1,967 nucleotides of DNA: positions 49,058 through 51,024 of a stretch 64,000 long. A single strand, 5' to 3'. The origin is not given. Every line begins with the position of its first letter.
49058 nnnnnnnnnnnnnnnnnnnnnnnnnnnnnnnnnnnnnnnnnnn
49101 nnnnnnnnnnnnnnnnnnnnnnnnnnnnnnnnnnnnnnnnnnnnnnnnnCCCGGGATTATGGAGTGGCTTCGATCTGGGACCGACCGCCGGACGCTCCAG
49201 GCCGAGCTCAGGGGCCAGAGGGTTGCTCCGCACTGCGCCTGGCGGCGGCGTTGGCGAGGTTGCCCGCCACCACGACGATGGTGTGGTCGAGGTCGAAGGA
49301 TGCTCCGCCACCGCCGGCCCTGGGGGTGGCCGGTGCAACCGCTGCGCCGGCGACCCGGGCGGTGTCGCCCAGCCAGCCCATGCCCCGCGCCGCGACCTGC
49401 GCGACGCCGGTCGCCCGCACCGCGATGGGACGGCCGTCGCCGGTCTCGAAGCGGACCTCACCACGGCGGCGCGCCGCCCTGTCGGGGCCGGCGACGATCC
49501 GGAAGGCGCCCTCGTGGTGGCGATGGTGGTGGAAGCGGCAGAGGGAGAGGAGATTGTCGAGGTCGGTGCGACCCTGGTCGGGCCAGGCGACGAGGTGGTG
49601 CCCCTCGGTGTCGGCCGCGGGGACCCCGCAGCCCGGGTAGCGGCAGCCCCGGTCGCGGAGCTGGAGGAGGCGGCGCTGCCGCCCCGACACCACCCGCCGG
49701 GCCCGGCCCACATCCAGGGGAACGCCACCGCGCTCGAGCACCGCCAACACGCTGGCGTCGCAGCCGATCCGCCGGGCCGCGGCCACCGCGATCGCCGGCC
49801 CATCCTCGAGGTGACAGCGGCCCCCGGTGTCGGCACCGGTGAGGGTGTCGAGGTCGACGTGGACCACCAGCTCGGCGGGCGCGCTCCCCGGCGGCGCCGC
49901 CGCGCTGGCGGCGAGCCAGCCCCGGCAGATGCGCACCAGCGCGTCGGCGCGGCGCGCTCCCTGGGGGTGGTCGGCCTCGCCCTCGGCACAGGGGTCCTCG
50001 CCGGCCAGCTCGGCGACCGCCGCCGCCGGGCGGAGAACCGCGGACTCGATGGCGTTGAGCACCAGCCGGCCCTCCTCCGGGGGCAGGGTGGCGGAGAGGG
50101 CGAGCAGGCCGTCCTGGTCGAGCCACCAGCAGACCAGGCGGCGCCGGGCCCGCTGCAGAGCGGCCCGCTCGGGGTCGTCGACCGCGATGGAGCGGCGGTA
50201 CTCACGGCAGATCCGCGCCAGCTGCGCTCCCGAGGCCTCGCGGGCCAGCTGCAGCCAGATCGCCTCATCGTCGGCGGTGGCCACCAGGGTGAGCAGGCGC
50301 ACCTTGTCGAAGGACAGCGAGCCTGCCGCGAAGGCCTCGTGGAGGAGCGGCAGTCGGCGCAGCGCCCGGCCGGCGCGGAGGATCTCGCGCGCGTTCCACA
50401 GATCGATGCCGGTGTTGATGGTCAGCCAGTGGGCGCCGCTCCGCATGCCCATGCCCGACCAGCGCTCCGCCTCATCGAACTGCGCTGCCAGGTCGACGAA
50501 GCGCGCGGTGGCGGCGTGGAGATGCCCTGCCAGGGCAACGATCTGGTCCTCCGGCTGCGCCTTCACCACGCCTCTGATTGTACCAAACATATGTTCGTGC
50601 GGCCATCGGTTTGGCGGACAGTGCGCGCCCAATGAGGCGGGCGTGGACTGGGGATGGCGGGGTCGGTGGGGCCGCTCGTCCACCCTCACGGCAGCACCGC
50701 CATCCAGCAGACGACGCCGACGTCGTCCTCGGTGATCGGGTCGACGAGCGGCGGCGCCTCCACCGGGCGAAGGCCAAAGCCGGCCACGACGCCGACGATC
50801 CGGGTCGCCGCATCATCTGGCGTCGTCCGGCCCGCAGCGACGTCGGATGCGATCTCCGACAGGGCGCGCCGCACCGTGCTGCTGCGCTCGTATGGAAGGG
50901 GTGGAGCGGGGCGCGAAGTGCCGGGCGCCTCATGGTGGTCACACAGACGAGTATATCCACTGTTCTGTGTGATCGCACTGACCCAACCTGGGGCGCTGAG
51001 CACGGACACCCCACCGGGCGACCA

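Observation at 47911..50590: A radical-SAM protein with atypical CX3CXGC motif and unknown N-terminal domain neighbours a DUF222/HNH gene, upstream of rpmE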

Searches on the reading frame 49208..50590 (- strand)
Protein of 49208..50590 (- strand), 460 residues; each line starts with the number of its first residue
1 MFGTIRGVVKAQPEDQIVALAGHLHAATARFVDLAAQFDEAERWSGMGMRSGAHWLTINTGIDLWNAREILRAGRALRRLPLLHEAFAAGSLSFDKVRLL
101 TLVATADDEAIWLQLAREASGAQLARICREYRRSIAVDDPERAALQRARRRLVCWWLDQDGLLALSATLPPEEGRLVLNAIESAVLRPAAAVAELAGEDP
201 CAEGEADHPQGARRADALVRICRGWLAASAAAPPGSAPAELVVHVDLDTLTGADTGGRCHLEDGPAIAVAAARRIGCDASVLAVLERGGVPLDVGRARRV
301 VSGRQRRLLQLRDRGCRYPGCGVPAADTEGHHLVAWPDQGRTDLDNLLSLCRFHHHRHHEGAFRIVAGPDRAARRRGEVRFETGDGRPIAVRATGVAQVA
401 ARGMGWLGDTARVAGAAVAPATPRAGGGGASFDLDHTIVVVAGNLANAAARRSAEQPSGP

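Call 3: search_protein_families(library=pfam, proteins=[window:49208-50590:-], max_evalue=0.01)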
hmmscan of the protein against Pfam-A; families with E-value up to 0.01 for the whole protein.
window:49208-50590:- (460 aa): 3 families
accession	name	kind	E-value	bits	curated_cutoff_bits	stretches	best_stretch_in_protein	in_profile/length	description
PF02720.22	DUF222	-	5.6e-22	78.9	24.4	1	26-313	13-306/306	Domain of unknown function (DUF222)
PF01844.29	HNH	-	0.00013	22.4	21.4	1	320-359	3-45/47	HNH endonuclease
PF13391.12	HNH_2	-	0.005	17.1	21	0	321-365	4-65/66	HNH endonuclease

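Call 4: search_protein_families(library=ncbifam, proteins=[window:49208-50590:-], max_evalue=0.01)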
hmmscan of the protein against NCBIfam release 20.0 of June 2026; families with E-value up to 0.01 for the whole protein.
window:49208-50590:- (460 aa): 0 families

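Call 19: find_encoding_contigs(protein=window:49208-50590:-, flank=10000, max_places=10)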
Protein window:49208-50590:- (460 aa): no gene with exactly this product is on record in the collection.

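Call 27: find_homologous_proteins(query=window:49208-50566:-)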
Query window:49208-50566:- (452 aa): 250 proteins with E <= 0.001 among 8000 candidates; the best 120 are listed.
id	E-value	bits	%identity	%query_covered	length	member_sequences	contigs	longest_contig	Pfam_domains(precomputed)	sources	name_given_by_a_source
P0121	2.4e-293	991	100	100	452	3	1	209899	PF02720.23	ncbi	ncbi:MAG: DUF222 domain-containing protein [Candidatus Dormibacteria bacterium]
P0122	3.0e-194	664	69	100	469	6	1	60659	PF02720.23,PF01844.30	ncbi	-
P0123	5.9e-193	660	70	99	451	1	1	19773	PF02720.23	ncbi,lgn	-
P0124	8.2e-192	656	67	100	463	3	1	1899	PF02720.23,PF01844.30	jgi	-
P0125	3.2e-191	654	68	100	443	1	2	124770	PF02720.23,PF01844.30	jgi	jgi:hypothetical protein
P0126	1.0e-189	649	67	99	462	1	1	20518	PF02720.23,PF01844.30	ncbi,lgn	-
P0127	3.8e-189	647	67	100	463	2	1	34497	PF02720.23,PF01844.30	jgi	jgi:hypothetical protein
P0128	3.8e-186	637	68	100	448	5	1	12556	PF02720.23,PF01844.30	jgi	-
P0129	1.1e-184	633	66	100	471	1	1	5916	PF02720.23,PF01844.30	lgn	-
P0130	3.5e-184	631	66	100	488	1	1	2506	PF02720.23,PF01844.30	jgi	jgi:hypothetical protein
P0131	5.7e-184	630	68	99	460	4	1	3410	PF02720.23,PF01844.30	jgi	jgi:hypothetical protein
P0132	1.2e-182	626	68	100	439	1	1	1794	PF02720.23,PF01844.30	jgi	jgi:hypothetical protein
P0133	3.0e-182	625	65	100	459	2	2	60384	PF02720.23,PF01844.30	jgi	jgi:hypothetical protein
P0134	3.8e-182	624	68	98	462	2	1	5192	PF02720.23,PF01844.30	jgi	jgi:Domain of unknown function (DUF222)/HNH endonuclease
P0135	2.2e-181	622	65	100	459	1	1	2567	PF02720.23,PF01844.30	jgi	jgi:hypothetical protein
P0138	2.2e-180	619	67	98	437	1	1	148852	PF02720.23,PF01844.30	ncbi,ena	-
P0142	2.9e-172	592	65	97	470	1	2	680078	PF02720.23,PF01844.30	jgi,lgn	jgi:hypothetical protein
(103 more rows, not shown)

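Call 42: find_encoding_contigs(protein=P0122, flank=6000, max_places=3)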
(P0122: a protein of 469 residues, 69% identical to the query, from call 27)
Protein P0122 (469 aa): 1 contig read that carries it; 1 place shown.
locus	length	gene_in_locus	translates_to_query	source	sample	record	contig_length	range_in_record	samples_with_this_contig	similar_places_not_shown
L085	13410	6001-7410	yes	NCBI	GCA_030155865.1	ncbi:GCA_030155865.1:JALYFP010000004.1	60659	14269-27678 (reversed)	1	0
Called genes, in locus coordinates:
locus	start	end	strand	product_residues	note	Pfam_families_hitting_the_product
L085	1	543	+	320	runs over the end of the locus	PF08529:NusA_N (faint), PF13184:KH_NusA_1st, PF26594:KH_NusA_2nd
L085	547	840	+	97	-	PF04296:YlxR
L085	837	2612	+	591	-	PF04760:IF2_N, PF00009:GTP_EFTU, PF01926:MMR_HSR1, PF02421:FeoB_N (weak), PF22042:EF-G_D2, PF03144:GTP_EFTU_D2 (faint), PF11987:IF-2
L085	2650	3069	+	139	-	PF02033:RBFA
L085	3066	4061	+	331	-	PF01368:DHH, PF02272:DHHA1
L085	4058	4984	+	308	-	PF01509:TruB_N, PF09157:TruB-C_2 (weak)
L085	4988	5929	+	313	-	PF06574:FAD_syn, PF01687:Flavokinase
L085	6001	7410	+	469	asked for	PF02720:DUF222, PF01844:HNH (weak)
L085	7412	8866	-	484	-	-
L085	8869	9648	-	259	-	-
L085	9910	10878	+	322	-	PF00781:DAGK_cat, PF19279:YegS_C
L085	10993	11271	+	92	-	PF00312:Ribosomal_S15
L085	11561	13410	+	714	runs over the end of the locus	PF01138:RNase_PH, PF03725:RNase_PH_C, PF03726:PNPase, PF01138:RNase_PH, PF00013:KH_1, PF00575:S1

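Call 43: find_encoding_contigs(protein=P0125, flank=6000, max_places=3)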
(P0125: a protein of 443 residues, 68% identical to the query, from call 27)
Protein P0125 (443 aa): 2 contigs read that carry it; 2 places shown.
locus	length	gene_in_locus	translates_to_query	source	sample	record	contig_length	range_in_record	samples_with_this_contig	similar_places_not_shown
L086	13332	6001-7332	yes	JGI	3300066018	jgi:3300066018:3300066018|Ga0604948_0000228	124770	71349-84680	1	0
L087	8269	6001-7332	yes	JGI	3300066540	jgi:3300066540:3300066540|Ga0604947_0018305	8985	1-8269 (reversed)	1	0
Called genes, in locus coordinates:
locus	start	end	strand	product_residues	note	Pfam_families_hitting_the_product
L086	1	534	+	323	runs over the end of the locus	PF13184:KH_NusA_1st, PF26594:KH_NusA_2nd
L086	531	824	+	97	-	PF04296:YlxR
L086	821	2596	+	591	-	PF04760:IF2_N, PF00009:GTP_EFTU, PF01926:MMR_HSR1, PF02421:FeoB_N (weak), PF22042:EF-G_D2, PF03144:GTP_EFTU_D2 (faint), PF11987:IF-2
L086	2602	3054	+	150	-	PF02033:RBFA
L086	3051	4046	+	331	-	PF01368:DHH, PF02272:DHHA1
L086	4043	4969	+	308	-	PF01509:TruB_N, PF16198:TruB_C_2 (weak), PF09157:TruB-C_2 (faint)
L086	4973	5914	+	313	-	PF06574:FAD_syn, PF01687:Flavokinase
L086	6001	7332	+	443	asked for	PF02720:DUF222, PF01844:HNH (weak)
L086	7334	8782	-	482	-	-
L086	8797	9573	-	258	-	-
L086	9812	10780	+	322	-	PF00781:DAGK_cat, PF19279:YegS_C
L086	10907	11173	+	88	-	PF00312:Ribosomal_S15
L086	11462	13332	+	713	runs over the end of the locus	PF01138:RNase_PH, PF03725:RNase_PH_C, PF03726:PNPase, PF01138:RNase_PH, PF00013:KH_1, PF00575:S1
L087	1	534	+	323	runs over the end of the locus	PF13184:KH_NusA_1st, PF26594:KH_NusA_2nd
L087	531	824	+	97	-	PF04296:YlxR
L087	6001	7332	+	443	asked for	PF02720:DUF222, PF01844:HNH (weak)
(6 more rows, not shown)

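Call 57: find_encoding_contigs(protein=P0403, flank=6000, max_places=4)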
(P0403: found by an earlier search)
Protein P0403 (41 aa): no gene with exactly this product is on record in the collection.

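Call 73: search_protein_families(library=padloc, proteins=[window:49208-50566:-], max_evalue=0.01)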
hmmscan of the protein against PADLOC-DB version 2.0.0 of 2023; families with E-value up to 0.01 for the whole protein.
window:49208-50566:- (452 aa): 0 families

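Call 91: find_encoding_contigs(protein=P0138, flank=5000, max_places=2)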
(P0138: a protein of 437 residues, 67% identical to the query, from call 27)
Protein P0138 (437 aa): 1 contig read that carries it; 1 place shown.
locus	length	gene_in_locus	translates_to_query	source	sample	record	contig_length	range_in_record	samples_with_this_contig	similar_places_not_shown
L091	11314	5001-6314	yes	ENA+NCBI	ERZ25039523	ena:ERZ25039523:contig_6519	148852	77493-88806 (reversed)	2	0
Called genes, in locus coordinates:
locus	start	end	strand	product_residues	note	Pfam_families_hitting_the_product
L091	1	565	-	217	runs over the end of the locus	PF22624:AASDHPPT_N (weak), PF01648:ACPS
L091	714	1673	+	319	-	-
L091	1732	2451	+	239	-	-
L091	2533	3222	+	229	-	PF00083:Sugar_tr (weak), PF07690:MFS_1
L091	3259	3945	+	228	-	PF07690:MFS_1, PF13347:MFS_2 (weak)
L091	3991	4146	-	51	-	PF19626:DUF6131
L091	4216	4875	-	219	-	PF01209:Ubie_methyltran, PF13489:Methyltransf_23, PF13847:Methyltransf_31, PF08241:Methyltransf_11, PF08242:Methyltransf_12, PF13649:Methyltransf_25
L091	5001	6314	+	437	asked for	PF02720:DUF222, PF01844:HNH (weak)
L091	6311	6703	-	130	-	PF00165:HTH_AraC (weak), PF12833:HTH_18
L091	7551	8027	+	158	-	PF00496:SBP_bac_5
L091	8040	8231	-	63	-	-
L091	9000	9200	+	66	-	-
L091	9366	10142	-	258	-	-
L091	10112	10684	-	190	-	PF02517:Rce1-like (weak)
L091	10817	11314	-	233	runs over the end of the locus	-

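Call 92: find_encoding_contigs(protein=P0142, flank=5000, max_places=2)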
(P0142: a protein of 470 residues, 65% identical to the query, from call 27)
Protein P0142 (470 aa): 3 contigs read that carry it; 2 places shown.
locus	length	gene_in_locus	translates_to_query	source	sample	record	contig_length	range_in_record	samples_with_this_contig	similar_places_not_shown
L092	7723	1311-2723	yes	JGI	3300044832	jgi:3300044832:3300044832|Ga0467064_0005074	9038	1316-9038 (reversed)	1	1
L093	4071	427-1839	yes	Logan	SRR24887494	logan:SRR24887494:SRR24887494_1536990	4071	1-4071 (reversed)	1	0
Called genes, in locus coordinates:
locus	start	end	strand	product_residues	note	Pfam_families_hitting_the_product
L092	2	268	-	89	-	?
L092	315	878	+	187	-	PF01872:RibD_C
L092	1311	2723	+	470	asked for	PF02720:DUF222, PF01844:HNH (weak)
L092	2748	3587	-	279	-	-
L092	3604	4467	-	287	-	PF02517:Rce1-like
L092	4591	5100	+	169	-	-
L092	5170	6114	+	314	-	PF00561:Abhydrolase_1, PF12146:Hydrolase_4, PF12697:Abhydrolase_6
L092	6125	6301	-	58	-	-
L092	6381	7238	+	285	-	PF24381:DUF7537 (weak)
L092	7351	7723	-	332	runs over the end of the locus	PF00535:Glycos_transf_2, PF13641:Glyco_tranf_2_3, PF13632:Glyco_trans_2_3 (faint)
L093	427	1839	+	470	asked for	PF02720:DUF222, PF01844:HNH (weak)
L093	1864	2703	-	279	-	-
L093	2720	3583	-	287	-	PF02517:Rce1-like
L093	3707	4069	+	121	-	?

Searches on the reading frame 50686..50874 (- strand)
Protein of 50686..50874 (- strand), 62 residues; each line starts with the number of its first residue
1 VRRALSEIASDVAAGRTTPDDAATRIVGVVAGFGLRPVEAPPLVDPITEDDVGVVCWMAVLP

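Call 23: search_protein_families(library=pfam, proteins=[window:50686-50874:-], max_evalue=1)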
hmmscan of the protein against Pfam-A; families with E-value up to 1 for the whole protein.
window:50686-50874:- (62 aa): 0 families

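Call 69: find_homologous_proteins(query=window:50686-50874:-, max_evalue=0.01)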
Query window:50686-50874:- (62 aa): 6 proteins with E <= 0.01 among 8 candidates.
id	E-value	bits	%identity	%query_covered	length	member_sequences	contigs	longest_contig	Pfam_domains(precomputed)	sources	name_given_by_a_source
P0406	3.2e-32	126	100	100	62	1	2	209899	-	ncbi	ncbi:MAG: hypothetical protein ACRENL_08005 [Candidatus Dormibacteria bacterium]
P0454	3.7e-12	63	60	100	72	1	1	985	-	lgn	-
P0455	4.9e-12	63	61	98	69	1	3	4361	-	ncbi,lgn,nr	ncbi:MAG: hypothetical protein M3417_09530 [Actinomycetota bacterium]|nr:hypothetical protein [Actin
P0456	1.2e-10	59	65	90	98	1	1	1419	-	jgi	jgi:hypothetical protein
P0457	1.2e-10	59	49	98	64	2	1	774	-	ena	-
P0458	7.3e-7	47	66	66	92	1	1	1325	-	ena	-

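Call 70: find_encoding_contigs(protein=P0455, flank=4000, max_places=3)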
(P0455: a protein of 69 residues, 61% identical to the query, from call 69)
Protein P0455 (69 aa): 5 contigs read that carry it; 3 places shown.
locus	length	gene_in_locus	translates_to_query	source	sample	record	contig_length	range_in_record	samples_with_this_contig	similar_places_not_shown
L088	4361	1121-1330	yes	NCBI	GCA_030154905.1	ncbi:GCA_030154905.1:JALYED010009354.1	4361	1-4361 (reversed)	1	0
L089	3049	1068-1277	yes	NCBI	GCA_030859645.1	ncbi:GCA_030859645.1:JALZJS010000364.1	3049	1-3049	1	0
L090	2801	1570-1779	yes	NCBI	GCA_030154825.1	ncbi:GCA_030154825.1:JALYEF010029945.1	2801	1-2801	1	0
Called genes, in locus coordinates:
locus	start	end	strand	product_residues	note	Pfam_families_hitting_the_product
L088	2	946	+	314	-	?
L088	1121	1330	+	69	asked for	-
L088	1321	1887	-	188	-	PF05685:Uma2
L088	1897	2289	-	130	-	PF00027:cNMP_binding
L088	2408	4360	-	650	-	?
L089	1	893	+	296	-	?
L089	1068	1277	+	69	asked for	-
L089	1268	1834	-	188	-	PF05685:Uma2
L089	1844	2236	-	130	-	PF00027:cNMP_binding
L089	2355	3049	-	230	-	PF07724:AAA_2, PF10431:ClpB_D2-small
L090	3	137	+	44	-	?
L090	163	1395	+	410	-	-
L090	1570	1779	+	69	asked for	-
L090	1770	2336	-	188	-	PF05685:Uma2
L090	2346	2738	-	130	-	PF00027:cNMP_binding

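Call 73: search_protein_families(library=padloc, proteins=[window:50686-50874:-], max_evalue=0.01)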
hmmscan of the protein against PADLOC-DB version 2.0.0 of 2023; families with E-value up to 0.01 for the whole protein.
window:50686-50874:- (62 aa): 0 families
